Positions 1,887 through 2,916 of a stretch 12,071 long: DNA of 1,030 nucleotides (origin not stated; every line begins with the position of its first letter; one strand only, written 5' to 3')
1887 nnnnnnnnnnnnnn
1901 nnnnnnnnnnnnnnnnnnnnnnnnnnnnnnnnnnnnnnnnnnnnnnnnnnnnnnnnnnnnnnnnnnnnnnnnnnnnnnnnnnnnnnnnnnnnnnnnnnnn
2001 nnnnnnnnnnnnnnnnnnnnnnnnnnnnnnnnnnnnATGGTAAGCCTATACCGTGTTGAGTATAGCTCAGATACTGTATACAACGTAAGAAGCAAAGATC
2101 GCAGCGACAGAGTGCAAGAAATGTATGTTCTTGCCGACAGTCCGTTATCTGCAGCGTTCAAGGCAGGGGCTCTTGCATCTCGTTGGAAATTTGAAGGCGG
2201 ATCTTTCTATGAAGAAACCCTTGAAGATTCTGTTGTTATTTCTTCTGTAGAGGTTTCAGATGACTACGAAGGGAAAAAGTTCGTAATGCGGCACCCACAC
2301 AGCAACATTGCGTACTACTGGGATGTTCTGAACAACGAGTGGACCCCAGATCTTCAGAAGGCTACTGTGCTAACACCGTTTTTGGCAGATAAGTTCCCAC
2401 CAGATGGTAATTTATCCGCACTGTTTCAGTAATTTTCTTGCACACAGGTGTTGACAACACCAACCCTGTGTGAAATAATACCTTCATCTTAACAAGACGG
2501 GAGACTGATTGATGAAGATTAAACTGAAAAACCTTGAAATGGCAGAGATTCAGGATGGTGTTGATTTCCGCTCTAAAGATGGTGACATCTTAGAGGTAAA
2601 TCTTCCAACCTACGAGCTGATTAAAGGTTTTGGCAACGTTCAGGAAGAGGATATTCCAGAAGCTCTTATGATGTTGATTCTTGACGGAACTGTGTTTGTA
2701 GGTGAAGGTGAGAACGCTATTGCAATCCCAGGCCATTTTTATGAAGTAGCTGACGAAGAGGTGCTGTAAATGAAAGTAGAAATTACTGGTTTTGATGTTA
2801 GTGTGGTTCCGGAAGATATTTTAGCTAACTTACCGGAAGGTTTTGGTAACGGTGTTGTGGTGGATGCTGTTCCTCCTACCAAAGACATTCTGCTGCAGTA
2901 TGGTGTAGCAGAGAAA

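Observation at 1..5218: Tandem family of paralogous small acidic proteins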

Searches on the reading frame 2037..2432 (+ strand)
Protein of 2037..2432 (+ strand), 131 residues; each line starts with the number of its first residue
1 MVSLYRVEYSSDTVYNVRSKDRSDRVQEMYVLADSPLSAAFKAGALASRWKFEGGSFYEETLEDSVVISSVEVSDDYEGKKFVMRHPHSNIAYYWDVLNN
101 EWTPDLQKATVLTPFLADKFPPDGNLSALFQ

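Call 10: search_protein_families(library=pfam, max_evalue=0.1, proteins=[window:2037-2432:+])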
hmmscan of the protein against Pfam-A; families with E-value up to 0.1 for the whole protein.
window:2037-2432:+ (131 aa): 0 families

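Call 11: search_protein_families(library=phrogs, max_evalue=0.01, proteins=[window:2037-2432:+])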
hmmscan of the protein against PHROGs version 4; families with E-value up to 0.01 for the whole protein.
window:2037-2432:+ (131 aa): 1 family
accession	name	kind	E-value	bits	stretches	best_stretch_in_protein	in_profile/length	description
phrog_7379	-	unknown function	4.8e-66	221.7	1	1-131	1-131/131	-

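Call 23: search_dna_similar(query=window:2037-2429:+, collection=phages, mode=protein, max_evalue=0.1, rows=spread, max_rows=40)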
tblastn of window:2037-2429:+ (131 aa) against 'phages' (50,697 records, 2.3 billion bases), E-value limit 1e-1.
Records with a match: 119; places in all: 224; records where one place covers at least 80% of the query: 119.
Best place of each record, by identity: >=99% 83; 95-99% 36.
By first word of the organism name: Escherichia 97; Campylobacter 18; Phage 2; Shigella 1; Vequintavirinae 1.
By host as written in the record: Escherichia coli 35; Campylobacter jejuni 16; Escherichia coli K-12 12; Escherichia coli K-12 MG1655 12; - 11; Escherichia coli O157:H7 6; Escherichia coli O177 3; Campylobacter 2; and 18 more.
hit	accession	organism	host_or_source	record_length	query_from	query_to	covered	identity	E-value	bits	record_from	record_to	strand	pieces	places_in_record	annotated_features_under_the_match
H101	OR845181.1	Escherichia phage EC22.5-2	Escherichia coli ATCC 25922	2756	1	131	100%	99.2%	1e-70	231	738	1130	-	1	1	record has no annotation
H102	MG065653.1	Campylobacter phage C14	Campylobacter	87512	1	131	100%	99.2%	8e-70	231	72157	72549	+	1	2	record has no annotation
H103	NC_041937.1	Escherichia phage V18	Escherichia coli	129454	1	131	100%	99.2%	8e-70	231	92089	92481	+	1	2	hypothetical protein (x2)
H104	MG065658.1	Campylobacter phage C7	Campylobacter jejuni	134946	1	131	100%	99.2%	8e-70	231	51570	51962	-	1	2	record has no annotation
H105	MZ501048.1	Escherichia phage AlexBoehm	Escherichia coli K-12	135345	1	131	100%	99.2%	8e-70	231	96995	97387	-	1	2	hypothetical protein (x2)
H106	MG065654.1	Campylobacter phage C15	Campylobacter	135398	1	131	100%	99.2%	8e-70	231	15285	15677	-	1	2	record has no annotation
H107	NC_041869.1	Escherichia phage APECc02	Escherichia coli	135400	1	131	100%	99.2%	8e-70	231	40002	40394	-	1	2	hypothetical protein (x2)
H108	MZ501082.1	Escherichia phage JeffSchatz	Escherichia coli K-12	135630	1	131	100%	99.2%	8e-70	231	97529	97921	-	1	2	hypothetical protein (x2)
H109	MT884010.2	Escherichia phage vb_EcoM_bov22_2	Escherichia coli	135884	1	131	100%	99.2%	8e-70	231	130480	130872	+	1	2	hypothetical protein (x2)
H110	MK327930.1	Escherichia phage EdH4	Escherichia coli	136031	1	131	100%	99.2%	8e-70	231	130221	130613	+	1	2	hypothetical protein (x2)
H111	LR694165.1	Escherichia phage rV5_ev156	-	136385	1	131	100%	99.2%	8e-70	231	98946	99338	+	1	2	Phage protein (x2)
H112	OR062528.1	Escherichia phage vB_EcoM_12A_SA_NWU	Escherichia coli O177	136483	1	131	100%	99.2%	8e-70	231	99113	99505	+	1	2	hypothetical protein (x2)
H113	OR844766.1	Escherichia phage ECO111 5-P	Escherichia coli O111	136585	1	131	100%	99.2%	8e-70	231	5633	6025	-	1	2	record has no annotation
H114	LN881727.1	Escherichia phage slur16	Escherichia coli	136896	1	131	100%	99.2%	8e-70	231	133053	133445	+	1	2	hypothetical protein [Escherichia phage vB_EcoM_FFH2] (x2)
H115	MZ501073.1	Escherichia phage HeinrichReichert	Escherichia coli K-12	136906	1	131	100%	99.2%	8e-70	231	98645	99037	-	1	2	hypothetical protein (x2)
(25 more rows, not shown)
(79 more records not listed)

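Call 66: search_solved_structures(query=window:2037-2429:+, max_evalue=1)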
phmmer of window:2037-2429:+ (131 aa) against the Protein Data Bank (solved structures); distinct sequences matched with E-value up to 1: 3.
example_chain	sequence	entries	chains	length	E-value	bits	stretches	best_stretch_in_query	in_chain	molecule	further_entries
1z3d_A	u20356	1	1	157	0.34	14.7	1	59-120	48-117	Ubiquitin-conjugating enzyme E2 1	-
1q34_A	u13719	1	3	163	0.37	14.6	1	59-120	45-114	Ubiquitin-conjugating enzyme E2-21.5 kDa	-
2aak_A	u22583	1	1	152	0.64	13.8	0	70-123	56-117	UBIQUITIN CONJUGATING ENZYME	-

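Call 68: find_homologous_proteins(query=A5, max_evalue=0.01)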
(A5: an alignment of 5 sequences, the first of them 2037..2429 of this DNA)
Query A5 (5 sequences) (131 aa, profile of the alignment): 6 proteins with E <= 0.01 among 5117 candidates.
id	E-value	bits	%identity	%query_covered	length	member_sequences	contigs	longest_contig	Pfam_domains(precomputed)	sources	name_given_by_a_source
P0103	3.0e-70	252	28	89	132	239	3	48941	-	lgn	-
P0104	2.9e-58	213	98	100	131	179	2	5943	-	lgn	-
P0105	7.8e-34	134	40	31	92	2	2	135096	-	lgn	-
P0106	1.9e-26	110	40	31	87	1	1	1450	-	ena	-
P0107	2.6e-21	94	39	25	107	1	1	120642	-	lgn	-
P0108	3.0e-5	42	90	31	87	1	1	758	-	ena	-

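Call 69: search_solved_structures(query=A5, max_evalue=10, show_alignments=3)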
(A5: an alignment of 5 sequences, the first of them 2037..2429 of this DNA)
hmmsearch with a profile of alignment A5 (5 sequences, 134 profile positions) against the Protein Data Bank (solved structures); distinct sequences matched with E-value up to 10: 6.
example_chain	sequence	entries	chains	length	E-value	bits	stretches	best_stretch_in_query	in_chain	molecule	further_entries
4pla_A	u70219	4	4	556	0.26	14.3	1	63-121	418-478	Chimera protein of Phosphatidylinositol 4-kinase type 2-alpha and Lysozyme | Phosphatidylinositol 4-kinase type 2-alpha,Lysozyme,Phosphatidylinositol 4-kinase t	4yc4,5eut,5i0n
4hnd_A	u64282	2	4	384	0.32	14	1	63-121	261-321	Phosphatidylinositol 4-kinase type 2-alpha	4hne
2a97_A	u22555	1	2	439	0.53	13.3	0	10-48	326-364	Botulinum neurotoxin type F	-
2a8a_A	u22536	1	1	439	0.53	13.3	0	10-48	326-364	Botulinum neurotoxin type F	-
7c2g_G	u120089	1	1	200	0.55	13.3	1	6-77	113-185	2DGel3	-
5jv4_A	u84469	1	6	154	0.83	12.7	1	45-72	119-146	Pyridoxamine 5'-phosphate oxidase-like FMN-binding protein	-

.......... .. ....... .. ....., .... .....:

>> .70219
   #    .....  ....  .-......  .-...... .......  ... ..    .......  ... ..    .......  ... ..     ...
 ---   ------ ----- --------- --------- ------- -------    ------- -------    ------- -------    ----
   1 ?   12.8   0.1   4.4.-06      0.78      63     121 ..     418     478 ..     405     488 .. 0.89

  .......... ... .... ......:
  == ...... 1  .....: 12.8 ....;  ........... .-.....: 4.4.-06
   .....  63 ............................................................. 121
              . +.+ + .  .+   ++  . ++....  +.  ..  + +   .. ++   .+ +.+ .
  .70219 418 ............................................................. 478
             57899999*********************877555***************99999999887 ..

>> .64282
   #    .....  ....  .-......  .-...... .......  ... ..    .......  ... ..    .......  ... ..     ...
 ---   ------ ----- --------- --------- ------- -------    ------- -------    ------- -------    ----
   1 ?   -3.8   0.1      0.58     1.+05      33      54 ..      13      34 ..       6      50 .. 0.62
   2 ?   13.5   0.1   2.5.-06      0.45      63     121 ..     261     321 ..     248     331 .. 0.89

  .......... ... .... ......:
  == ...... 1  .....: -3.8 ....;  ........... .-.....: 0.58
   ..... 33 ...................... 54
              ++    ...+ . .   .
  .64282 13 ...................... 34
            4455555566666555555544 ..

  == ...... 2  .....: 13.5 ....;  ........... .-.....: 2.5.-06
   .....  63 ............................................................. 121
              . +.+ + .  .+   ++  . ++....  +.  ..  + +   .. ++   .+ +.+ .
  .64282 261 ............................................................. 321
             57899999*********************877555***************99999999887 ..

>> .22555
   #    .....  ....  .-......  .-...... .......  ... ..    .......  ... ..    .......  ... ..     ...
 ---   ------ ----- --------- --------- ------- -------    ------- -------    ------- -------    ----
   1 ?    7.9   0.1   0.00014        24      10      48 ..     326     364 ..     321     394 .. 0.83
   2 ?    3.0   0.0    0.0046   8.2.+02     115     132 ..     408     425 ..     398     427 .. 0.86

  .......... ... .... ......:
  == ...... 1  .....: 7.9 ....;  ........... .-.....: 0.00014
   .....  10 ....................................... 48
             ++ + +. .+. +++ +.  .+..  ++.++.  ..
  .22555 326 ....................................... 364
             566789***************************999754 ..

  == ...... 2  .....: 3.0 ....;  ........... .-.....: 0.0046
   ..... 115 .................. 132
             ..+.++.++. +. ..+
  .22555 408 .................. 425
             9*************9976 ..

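Call 70: search_protein_families(library=pfam, alignment_id=A5, max_evalue=10)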
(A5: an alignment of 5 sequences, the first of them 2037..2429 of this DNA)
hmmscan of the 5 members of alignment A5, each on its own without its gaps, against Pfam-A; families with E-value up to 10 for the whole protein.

A. member 1, window:2037-2429:+ (131 aa): 0 families

B. families by the number of members that match (of 5 scanned): 0 families

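Call 71: search_solved_structures(query=window:2037-2429:+, max_evalue=5, show_alignments=2)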
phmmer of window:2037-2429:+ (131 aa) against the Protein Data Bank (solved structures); distinct sequences matched with E-value up to 5: 3.
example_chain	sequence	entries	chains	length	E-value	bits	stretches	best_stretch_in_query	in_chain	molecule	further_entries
1z3d_A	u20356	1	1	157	0.34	14.7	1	59-120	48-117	Ubiquitin-conjugating enzyme E2 1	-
1q34_A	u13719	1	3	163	0.37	14.6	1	59-120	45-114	Ubiquitin-conjugating enzyme E2-21.5 kDa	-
2aak_A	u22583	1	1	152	0.64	13.8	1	70-123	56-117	UBIQUITIN CONJUGATING ENZYME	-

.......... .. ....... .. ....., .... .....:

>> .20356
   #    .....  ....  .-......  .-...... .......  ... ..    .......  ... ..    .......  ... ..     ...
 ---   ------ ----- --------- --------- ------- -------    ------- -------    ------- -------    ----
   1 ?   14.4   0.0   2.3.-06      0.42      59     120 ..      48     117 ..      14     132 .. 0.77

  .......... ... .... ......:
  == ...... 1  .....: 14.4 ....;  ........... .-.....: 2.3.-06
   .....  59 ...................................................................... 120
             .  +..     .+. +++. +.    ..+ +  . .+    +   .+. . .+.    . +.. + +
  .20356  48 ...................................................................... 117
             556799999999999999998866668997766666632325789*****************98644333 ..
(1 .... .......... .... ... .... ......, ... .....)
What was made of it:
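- On Ubiquitin-conjugating E2 / UEV fold (considered for family A): Single-sequence phmmer gave three E2 chains at E=0.34-0.64 (calls 66, 71).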

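Call 95: search_protein_families(library=ncbifam, max_evalue=0.1, proteins=[window:2037-2432:+])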
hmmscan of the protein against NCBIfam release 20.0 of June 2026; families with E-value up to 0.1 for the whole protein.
window:2037-2432:+ (131 aa): 0 families

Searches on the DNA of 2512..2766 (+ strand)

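Call 86: search_dna_similar(query=L013:6400-9300:+, collection=phages, mode=distant, max_rows=12)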
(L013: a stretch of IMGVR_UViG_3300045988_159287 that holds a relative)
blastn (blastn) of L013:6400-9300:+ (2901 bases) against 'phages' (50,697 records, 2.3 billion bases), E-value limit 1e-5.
Records with a match: 118; places in all: 118; records where one place covers at least 80% of the query: 0.
Best place of each record, by identity: 60-80% 118.
By first word of the organism name: Escherichia 96; Campylobacter 18; Phage 2; Shigella 1; Vequintavirinae 1.
By host as written in the record: Escherichia coli 35; Campylobacter jejuni 16; Escherichia coli K-12 12; Escherichia coli K-12 MG1655 12; - 11; Escherichia coli O157:H7 6; Escherichia coli O177 3; Escherichia coli O157:H7 E318 2; and 17 more.
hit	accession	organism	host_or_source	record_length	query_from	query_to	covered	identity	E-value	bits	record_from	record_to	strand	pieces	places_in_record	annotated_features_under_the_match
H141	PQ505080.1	Escherichia phage HMD-6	Escherichia coli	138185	1105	1282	6%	72.6%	3e-13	84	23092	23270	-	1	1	sigma 54 modulation factor | hypothetical protein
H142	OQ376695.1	Escherichia phage YP-6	Escherichia coli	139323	1105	1282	6%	72.6%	3e-13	84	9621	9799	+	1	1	hypothetical protein (x2)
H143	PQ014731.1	Escherichia phage VB-EcoM-WM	Escherichia coli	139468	1105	1282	6%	72.6%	3e-13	84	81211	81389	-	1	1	sigma 54 modulation factor | hypothetical protein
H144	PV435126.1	Escherichia phage EPFV3-03/2025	Escherichia coli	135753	1105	1282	6%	72.6%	3e-13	84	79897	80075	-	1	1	hypothetical protein (x2)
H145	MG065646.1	Campylobacter phage D1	Campylobacter jejuni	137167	1105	1282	6%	72.1%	8e-14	87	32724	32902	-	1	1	record has no annotation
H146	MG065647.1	Campylobacter phage D#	Campylobacter jejuni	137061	1105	1282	6%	72.1%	8e-14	87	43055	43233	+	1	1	record has no annotation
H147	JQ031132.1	Escherichia phage FV3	Escherichia coli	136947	1105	1282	6%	72.0%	1e-11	80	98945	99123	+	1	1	hypothetical protein (x2)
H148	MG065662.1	Campylobacter phage A142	Campylobacter jejuni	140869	1105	1282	6%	72.0%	1e-11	80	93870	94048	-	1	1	record has no annotation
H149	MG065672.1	Campylobacter phage A141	Campylobacter jejuni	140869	1105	1282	6%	72.0%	1e-11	80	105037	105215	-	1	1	record has no annotation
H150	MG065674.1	Campylobacter phage A140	Campylobacter jejuni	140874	1105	1282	6%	72.0%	1e-11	80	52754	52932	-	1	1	record has no annotation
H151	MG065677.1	Campylobacter phage A13b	Campylobacter jejuni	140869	1105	1282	6%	72.0%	1e-11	80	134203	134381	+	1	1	record has no annotation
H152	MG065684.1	Campylobacter phage A138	Campylobacter jejuni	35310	1105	1282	6%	72.0%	1e-11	80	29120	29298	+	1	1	record has no annotation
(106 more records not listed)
